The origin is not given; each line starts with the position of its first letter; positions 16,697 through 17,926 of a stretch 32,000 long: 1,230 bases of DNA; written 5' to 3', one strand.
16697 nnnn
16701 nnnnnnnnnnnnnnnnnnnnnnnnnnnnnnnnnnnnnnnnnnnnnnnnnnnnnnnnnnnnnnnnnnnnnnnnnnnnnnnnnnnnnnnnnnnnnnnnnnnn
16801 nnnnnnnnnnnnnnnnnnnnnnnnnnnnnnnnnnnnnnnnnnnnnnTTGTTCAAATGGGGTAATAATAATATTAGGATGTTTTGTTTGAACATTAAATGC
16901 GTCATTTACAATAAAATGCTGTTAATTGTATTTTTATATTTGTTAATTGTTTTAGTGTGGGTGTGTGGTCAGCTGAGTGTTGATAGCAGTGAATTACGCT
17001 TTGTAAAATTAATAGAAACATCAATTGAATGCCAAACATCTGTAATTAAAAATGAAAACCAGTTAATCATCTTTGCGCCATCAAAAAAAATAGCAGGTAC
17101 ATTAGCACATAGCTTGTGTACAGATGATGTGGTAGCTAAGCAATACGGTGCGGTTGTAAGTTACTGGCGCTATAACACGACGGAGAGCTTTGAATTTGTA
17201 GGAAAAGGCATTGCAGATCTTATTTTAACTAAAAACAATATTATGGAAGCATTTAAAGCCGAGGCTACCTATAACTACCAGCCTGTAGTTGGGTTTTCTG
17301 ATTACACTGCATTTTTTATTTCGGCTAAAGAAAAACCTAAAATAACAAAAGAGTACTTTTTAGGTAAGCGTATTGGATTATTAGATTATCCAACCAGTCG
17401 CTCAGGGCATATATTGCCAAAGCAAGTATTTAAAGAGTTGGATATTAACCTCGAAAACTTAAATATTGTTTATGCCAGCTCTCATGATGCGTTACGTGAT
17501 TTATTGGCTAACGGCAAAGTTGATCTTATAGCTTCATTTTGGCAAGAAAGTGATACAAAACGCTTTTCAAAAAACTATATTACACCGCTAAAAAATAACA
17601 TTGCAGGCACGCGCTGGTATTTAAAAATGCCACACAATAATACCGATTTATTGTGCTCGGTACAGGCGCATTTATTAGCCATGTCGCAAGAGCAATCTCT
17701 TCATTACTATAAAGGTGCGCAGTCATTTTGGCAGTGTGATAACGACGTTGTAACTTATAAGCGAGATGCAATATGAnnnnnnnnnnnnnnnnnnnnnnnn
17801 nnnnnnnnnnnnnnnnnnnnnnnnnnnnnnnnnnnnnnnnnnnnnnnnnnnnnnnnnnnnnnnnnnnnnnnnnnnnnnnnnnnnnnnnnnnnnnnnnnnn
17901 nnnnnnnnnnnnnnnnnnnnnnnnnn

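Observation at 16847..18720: Uncharacterised two-gene membrane module: anchored PhnD-like binding protein plus 2-TM protein with a C-terminal OmpR-like winged helix (candidate undescribed co-component signalling system)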

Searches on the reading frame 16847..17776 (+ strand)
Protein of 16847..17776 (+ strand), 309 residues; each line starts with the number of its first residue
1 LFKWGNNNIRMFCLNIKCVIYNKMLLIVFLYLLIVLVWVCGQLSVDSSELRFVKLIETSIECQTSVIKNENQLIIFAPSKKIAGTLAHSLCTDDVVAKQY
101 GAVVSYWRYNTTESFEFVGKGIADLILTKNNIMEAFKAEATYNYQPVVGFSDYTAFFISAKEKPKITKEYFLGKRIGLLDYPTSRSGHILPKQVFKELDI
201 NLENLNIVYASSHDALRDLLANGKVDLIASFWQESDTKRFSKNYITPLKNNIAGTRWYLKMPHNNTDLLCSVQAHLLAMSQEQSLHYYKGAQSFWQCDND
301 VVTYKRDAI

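Call 3: search_protein_families(library=pfam, proteins=[window:16847-17776:+], max_evalue=1)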
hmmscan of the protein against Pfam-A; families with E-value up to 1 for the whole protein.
window:16847-17776:+ (309 aa): 2 families
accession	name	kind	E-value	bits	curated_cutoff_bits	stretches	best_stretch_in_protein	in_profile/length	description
PF12974.12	Phosphonate-bd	-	1e-06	28.7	27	1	112-227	40-159/242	ABC transporter, phosphonate, periplasmic substrate-binding protein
PF24620.1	DUF7625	-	0.14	12.6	27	1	242-300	28-91/95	Domain of unknown function (DUF7625)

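Call 4: search_protein_families(library=ncbifam, proteins=[window:16847-17776:+], max_evalue=1)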
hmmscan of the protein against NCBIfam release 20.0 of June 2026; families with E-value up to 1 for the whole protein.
window:16847-17776:+ (309 aa): 2 families
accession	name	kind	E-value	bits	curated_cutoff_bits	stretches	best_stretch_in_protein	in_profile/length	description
TIGR01098.1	3A0109s03R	subfamily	1.3e-05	24.9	112.05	1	148-239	115-206/253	phosphate/phosphite/phosphonate ABC transporter substrate-binding protein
TIGR04553.1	ABC_peri_selen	hypoth_equivalog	0.022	14.1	250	1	179-228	114-165/266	putative selenate ABC transporter substrate-binding protein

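Call 12: find_homologous_proteins(query=window:16847-17773:+)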
Query window:16847-17773:+ (309 aa): 188 proteins with E <= 0.001 among 1044 candidates; the best 120 are listed.
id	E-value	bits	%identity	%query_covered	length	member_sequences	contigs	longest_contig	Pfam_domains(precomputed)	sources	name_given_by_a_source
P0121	1.5e-194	664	97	97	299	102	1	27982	PF12974.13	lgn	-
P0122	1.1e-154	533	79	94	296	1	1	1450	PF12974.13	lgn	-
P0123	1.9e-151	522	80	91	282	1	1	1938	-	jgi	jgi:phosphonate transport system substrate-binding protein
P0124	2.2e-137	476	72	93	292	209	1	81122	PF12974.13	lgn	-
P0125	2.7e-136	473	67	94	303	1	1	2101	-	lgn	-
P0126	3.2e-136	472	68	95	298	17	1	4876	PF12974.13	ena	-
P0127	4.9e-136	472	67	94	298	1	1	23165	-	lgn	-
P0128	8.1e-136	471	67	94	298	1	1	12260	-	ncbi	-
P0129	1.3e-135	470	67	94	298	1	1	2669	-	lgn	-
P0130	2.1e-135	470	67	94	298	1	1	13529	-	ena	-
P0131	2.9e-135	469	69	92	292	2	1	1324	-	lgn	-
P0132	4.4e-135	469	69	92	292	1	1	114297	-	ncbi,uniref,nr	ncbi:hypothetical protein [Pseudoalteromonas aliena]|uniref:hypothetical protein n=1 Tax=Pseudoalter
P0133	1.5e-134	467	67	94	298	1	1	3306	-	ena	-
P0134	1.6e-134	467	68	92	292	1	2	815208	-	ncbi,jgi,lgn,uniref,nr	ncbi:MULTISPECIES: substrate-binding domain-containing protein [Pseudoalteromonas]|jgi:ABC-type phos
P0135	1.6e-134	467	68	92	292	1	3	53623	-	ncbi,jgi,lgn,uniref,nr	ncbi:hypothetical protein H5119_14200 [Pseudoalteromonas sp. SG45-5]|jgi:ABC-type phosphate/phosphon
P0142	1.1e-132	461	72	87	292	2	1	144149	PF12974.13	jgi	jgi:hypothetical protein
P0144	4.2e-132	459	68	92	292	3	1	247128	PF12974.13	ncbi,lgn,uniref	ncbi:hypothetical protein [Pseudoalteromonas distincta]|uniref:hypothetical protein n=1 Tax=Pseudoal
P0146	3.8e-131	456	66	94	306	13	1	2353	PF12974.13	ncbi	-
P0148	4.9e-130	452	65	94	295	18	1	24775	PF12974.13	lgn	-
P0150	2.6e-129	450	64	96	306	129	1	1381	PF12974.13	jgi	jgi:ABC-type phosphate/phosphonate transport system substrate-binding protein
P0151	1.2e-128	447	65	94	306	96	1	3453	PF12974.13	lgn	-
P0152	5.9e-128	445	66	92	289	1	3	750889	PF12974.13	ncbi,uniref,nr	ncbi:hypothetical protein FHG08_17530 [Pseudoalteromonas sp. Scap03]|uniref:hypothetical protein n=1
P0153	7.0e-127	442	62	94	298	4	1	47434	PF12974.13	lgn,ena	-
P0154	1.7e-126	440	65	93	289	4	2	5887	PF12974.13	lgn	-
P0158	2.4e-124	433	68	86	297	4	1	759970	PF12974.13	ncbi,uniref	ncbi:hypothetical protein [Pseudoalteromonas shioyasakiensis]|uniref:hypothetical protein n=1 Tax=Ps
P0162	6.8e-123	429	64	93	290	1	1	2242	PF12974.13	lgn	-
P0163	5.8e-121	422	64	92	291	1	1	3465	PF12974.13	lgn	-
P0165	1.2e-118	415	62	91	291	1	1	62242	PF12974.13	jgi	jgi:hypothetical protein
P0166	4.3e-117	409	64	87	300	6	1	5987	PF12974.13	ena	-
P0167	6.6e-116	406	69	79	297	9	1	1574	PF12974.13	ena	-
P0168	6.7e-116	406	66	83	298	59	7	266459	PF12974.13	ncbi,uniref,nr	ncbi:hypothetical protein H5154_04935 [Pseudoalteromonas sp. SR44-5]|uniref:PhnD/SsuA/transferrin fa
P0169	1.1e-114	402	62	93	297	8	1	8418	PF12974.13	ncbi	ncbi:MAG: PhnD/SsuA/transferrin family substrate-binding protein [Pseudoalteromonas sp.]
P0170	1.0e-113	398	63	88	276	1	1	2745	PF12974.13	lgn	-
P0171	1.6e-113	398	62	94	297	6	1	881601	PF12974.13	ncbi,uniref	ncbi:PhnD/SsuA/transferrin family substrate-binding protein [Pseudoalteromonas atlantica]|uniref:Phn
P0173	7.1e-112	392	62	88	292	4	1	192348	PF12974.13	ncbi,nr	ncbi:hypothetical protein J8L70_10710 [Pseudoalteromonas sp. MMG010]|nr:hypothetical protein [Pseudo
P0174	1.4e-109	385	66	82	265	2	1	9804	PF12974.13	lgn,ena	-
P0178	3.7e-106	374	60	85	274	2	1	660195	PF12974.13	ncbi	ncbi:hypothetical protein LG313_17550 (plasmid) [Pseudoalteromonas mariniglutinosa]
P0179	1.9e-105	371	55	94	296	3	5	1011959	PF12974.13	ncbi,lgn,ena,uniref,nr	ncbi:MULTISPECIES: hypothetical protein [Pseudoalteromonas]|uniref:hypothetical protein n=1 Tax=Pseu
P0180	6.2e-105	370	55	92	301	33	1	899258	PF12974.13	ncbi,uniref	ncbi:hypothetical protein ACN9JF_17690 (plasmid) [Pseudoalteromonas lipolytica]|uniref:hypothetical 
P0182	3.4e-104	367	56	92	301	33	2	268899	PF12974.13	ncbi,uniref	ncbi:hypothetical protein ACSFVZ_05820 [Pseudoalteromonas sp. SYSU M81236]|uniref:hypothetical prote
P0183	6.1e-104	366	54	95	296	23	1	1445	PF12974.13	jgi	-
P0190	1.2e-97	346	54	90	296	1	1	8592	PF12974.13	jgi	jgi:hypothetical protein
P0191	6.4e-97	343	55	90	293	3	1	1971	PF12974.13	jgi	-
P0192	5.1e-96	340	53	90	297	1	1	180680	PF12974.13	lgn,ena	-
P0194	1.4e-94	336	52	92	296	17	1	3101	PF12974.13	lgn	-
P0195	1.7e-94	335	60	77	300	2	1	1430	PF12974.13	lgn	-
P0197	4.1e-93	331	52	90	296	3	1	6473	PF12974.13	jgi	-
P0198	4.6e-93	331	53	90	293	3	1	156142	PF12974.13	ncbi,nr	ncbi:hypothetical protein CJF42_01395 [Pseudoalteromonas sp. NBT06-2]|nr:hypothetical protein CJF42_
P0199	1.2e-92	329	56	84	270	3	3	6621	PF12974.13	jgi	-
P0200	2.0e-92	329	52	90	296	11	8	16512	PF12974.13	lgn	-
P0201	5.4e-92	327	52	91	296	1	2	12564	PF12974.13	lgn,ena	-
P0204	7.9e-89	317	51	91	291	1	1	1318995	PF12974.13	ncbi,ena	-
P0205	9.6e-89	316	48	94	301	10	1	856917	PF12974.13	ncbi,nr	ncbi:hypothetical protein PULV_b0657 [Pseudoalteromonas ulvae UL12]|nr:hypothetical protein [Pseudoa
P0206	1.4e-88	316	52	90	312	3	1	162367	PF12974.13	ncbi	-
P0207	1.8e-88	316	49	91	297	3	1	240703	PF12974.13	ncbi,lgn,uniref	ncbi:hypothetical protein V1358_14185 [Pseudoalteromonas sp. YIC-656]|uniref:hypothetical protein n=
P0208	5.5e-88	314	47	94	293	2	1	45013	PF12974.13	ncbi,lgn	-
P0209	1.2e-87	313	49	91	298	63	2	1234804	PF12974.13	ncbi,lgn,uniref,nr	ncbi:hypothetical protein PPIS_b1119 [Pseudoalteromonas piscicida]|uniref:Solute-binding protein fam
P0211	8.5e-87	310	50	85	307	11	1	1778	PF12974.13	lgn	-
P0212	2.0e-86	309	46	94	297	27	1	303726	PF12974.13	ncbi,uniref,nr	ncbi:phosphate/phosphite/phosphonate ABC transporter substrate-binding protein [Pseudoalteromonas ru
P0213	3.5e-86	308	52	84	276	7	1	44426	PF12974.13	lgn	-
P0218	3.2e-85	305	48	90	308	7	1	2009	PF12974.13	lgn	-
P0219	4.1e-85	305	53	79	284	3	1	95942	PF12974.13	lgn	-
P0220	5.6e-85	304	50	85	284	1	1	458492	PF12974.13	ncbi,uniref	ncbi:PhnD/SsuA/transferrin family substrate-binding protein [Pseudoalteromonas sp. SS15]|uniref:PhnD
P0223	2.3e-84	302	51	87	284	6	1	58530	PF12974.13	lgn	-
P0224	3.3e-84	302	50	91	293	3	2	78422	PF12974.13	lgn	-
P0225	3.8e-84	301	47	87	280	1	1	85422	PF12974.13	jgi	jgi:hypothetical protein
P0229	5.5e-83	298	47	90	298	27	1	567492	PF12974.13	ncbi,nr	ncbi:PhnD/SsuA/transferrin family substrate-binding protein [Pseudoalteromonas sp. OOF1S-7]|nr:PhnD/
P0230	7.9e-83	297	57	72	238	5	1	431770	PF12974.13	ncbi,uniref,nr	ncbi:PhnD/SsuA/transferrin family substrate-binding protein [Pseudoalteromonas byunsanensis]|uniref:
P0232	1.4e-82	296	46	94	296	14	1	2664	PF12974.13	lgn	-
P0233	4.8e-82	294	50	86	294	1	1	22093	PF12974.13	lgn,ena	-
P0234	6.6e-82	294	49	83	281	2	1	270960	PF12974.13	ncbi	-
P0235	2.0e-81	292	44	94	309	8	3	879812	PF12974.13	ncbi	-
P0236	3.4e-81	292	52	85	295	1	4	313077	PF12974.13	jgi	-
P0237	8.5e-81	290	46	89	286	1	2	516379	PF12974.13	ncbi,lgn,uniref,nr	ncbi:type 2 periplasmic-binding domain-containing protein [Bowmanella dokdonensis]|uniref:Uncharacte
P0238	1.8e-80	289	44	96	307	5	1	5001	PF12974.13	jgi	-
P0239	2.4e-80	289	48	86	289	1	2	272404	PF12974.13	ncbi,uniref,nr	ncbi:hypothetical protein GCM10009092_28220 [Bowmanella denitrificans]|uniref:Uncharacterized protei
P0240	2.5e-80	289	48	86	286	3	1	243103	PF12974.13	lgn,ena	-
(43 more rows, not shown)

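Call 13: search_solved_structures(query=window:16847-17773:+, max_evalue=10, show_alignments=2)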
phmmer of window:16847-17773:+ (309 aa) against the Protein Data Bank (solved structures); distinct sequences matched with E-value up to 10: 1.
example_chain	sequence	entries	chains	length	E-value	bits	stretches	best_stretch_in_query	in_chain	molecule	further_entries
5jvb_A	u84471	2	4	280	0.018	18.3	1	149-226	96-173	Phosphonate ABC transporter, periplasmic phosphonate-binding protein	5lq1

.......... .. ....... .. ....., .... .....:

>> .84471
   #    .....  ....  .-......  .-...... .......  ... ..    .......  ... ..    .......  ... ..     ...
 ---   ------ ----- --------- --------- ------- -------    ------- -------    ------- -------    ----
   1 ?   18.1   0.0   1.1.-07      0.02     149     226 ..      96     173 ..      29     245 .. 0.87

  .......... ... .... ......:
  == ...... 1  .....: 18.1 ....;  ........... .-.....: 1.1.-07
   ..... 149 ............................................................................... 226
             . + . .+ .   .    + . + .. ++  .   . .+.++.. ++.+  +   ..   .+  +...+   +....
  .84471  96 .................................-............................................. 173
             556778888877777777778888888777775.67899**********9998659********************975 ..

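Call 70: search_solved_structures(query=A5, max_evalue=1, show_alignments=2)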
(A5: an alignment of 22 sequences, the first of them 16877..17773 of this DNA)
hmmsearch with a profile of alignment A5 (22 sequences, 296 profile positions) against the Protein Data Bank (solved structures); distinct sequences matched with E-value up to 1: 0.

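Call 79: find_encoding_contigs(protein=P0237, flank=10000, max_places=1)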
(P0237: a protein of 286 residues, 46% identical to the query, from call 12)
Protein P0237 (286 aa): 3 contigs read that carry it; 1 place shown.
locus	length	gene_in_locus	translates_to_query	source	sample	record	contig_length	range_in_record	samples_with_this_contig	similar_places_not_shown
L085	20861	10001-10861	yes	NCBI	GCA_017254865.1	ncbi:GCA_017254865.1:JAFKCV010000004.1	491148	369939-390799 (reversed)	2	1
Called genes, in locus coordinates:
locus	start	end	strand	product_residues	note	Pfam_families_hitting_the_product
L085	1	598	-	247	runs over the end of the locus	PF00857:Isochorismatase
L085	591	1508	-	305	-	PF00696:AA_kinase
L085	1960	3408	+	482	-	PF04909:Amidohydro_2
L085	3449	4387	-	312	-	PF00056:Ldh_1_N, PF02866:Ldh_1_C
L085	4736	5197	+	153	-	PF01316:Arg_repressor, PF02863:Arg_repressor_C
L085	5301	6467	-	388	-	PF03372:Exo_endo_phos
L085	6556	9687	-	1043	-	PF13620:CarboxypepD_reg, PF25183:OMP_b-brl_4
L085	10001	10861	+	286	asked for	PF12974:Phosphonate-bd (weak)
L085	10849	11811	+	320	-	-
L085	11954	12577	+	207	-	PF00485:PRK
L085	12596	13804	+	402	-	PF01773:Nucleos_tra2_N, PF07670:Gate, PF07662:Nucleos_tra2_C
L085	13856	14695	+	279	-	PF14226:DIOX_N, PF03171:2OG-FeII_Oxy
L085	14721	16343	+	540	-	PF01663:Phosphodiest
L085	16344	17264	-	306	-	PF04261:Dyp_perox_N, PF20628:Dyp_perox_C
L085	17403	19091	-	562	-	PF01019:G_glu_transpept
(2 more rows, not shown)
